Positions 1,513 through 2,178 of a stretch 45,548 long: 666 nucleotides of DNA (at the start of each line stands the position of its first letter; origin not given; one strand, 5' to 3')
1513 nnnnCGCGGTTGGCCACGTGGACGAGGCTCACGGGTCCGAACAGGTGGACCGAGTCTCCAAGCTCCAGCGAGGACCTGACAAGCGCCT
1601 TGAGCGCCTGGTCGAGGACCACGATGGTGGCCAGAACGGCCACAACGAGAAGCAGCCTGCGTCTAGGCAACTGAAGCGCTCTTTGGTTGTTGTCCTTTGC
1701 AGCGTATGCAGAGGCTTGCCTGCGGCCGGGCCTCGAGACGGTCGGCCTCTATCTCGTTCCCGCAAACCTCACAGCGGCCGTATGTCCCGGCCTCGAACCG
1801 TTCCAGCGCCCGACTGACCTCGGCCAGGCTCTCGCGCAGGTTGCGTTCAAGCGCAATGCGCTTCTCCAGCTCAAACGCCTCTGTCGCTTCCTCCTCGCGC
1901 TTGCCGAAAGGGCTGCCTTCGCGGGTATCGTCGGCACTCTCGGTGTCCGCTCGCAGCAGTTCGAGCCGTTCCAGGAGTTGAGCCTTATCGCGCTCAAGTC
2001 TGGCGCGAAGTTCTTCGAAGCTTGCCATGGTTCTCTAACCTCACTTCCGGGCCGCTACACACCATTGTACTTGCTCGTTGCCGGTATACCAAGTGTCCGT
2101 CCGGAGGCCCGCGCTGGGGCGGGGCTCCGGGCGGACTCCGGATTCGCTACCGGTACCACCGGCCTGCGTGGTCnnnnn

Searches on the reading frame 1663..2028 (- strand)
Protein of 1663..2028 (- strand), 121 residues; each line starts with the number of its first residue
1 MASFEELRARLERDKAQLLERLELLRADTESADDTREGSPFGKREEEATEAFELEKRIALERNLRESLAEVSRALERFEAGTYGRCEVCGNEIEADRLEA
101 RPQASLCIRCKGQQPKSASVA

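Call 70: search_protein_families(library=pfam, proteins=[window:1663-2028:-], max_evalue=0.001)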
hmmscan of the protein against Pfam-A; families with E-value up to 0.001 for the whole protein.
window:1663-2028:- (121 aa): 1 family
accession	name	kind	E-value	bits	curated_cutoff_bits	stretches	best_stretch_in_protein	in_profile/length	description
PF01258.23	zf-dskA_traR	-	1.2e-11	44.8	24.9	1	81-112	1-32/36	Prokaryotic dksA/traR C4-type zinc finger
